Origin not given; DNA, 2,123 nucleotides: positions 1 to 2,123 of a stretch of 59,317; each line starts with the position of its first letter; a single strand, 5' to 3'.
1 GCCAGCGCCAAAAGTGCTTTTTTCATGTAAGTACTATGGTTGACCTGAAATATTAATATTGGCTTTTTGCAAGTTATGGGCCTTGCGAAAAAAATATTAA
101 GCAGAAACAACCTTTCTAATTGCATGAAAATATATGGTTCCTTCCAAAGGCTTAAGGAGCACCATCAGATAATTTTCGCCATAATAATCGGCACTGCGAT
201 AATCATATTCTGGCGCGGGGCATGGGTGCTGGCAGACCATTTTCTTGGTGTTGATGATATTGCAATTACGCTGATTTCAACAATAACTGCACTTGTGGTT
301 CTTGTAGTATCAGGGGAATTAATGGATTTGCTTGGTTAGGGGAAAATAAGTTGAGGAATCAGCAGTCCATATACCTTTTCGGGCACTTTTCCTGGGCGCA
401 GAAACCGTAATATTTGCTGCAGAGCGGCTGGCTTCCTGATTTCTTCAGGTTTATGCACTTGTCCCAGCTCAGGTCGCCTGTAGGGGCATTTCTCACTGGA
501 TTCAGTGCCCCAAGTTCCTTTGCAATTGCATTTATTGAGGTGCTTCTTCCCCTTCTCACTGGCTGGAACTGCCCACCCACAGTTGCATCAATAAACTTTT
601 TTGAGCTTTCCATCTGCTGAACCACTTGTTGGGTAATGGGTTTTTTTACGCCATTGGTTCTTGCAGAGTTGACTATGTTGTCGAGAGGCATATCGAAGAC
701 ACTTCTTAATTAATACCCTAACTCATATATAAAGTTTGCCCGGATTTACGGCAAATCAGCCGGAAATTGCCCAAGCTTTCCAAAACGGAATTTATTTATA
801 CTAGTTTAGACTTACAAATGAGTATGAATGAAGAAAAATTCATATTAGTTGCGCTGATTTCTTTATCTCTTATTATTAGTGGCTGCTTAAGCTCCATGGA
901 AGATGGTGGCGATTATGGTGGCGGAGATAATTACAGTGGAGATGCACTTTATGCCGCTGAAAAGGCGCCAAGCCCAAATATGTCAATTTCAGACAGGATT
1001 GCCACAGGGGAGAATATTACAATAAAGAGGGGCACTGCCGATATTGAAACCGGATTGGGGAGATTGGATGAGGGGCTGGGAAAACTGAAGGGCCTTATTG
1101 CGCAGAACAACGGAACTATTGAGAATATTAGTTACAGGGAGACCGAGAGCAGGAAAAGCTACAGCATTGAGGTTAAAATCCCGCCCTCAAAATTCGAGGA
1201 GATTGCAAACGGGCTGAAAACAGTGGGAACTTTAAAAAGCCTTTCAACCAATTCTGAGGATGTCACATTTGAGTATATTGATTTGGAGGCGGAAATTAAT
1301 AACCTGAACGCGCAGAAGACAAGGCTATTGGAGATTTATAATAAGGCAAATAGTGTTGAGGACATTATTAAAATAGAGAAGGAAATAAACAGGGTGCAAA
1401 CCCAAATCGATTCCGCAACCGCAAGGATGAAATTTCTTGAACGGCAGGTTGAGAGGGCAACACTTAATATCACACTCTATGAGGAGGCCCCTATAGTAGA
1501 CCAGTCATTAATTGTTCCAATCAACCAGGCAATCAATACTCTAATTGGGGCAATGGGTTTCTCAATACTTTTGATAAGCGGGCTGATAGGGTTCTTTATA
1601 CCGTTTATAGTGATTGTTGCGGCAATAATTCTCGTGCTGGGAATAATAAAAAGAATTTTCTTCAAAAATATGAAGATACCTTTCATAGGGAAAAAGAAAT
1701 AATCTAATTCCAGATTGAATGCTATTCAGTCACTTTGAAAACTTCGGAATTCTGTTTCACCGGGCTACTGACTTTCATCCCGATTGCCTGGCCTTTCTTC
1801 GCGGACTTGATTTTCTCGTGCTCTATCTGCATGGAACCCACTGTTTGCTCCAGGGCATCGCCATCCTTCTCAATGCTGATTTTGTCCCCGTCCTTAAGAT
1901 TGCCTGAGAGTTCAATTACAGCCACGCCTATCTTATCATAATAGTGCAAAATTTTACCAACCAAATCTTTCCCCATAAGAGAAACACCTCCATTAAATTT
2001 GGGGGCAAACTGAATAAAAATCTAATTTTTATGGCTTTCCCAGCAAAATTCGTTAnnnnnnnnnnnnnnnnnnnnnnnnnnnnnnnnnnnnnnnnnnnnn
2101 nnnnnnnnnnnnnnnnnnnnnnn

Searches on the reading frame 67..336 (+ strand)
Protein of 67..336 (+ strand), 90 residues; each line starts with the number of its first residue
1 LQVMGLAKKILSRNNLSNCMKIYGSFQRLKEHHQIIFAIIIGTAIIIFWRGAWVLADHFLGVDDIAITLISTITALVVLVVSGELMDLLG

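Call 72: search_protein_families(library=pfam, proteins=[window:67-336:+], max_evalue=0.001)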
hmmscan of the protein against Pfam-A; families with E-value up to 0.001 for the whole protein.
window:67-336:+ (90 aa): 1 family
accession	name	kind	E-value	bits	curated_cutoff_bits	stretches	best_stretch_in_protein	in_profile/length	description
PF15993.10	Fuseless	-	9.9e-06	25.6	25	1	36-81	82-126/298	Fuseless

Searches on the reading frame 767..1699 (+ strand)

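Call 19: search_protein_families(library=pfam, proteins=[window:767-1699:+], max_evalue=0.001)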
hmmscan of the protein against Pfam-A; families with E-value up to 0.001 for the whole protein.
window:767-1699:+ (311 aa): 1 family
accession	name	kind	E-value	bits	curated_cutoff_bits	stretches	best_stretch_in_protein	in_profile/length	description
PF14257.11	DUF4349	-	5.1e-44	150.6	27.7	1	86-291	4-211/213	Domain of unknown function (DUF4349)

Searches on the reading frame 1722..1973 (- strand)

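Call 19: search_protein_families(library=pfam, proteins=[window:1722-1973:-], max_evalue=0.001)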
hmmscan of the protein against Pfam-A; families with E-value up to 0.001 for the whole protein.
window:1722-1973:- (83 aa): 3 families
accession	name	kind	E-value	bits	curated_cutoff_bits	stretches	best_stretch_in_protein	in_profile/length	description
PF16325.11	Peptidase_U32_C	-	1.1e-05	25.9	28.2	1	3-75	4-79/83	Peptidase family U32 C-terminal domain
PF03144.31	GTP_EFTU_D2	-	0.00013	22.8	30.3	1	22-68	9-58/73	Elongation factor Tu domain 2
PF14578.12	GTP_EFTU_D4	-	0.00051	20.3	23.8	1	15-72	21-74/86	Elongation factor Tu domain 4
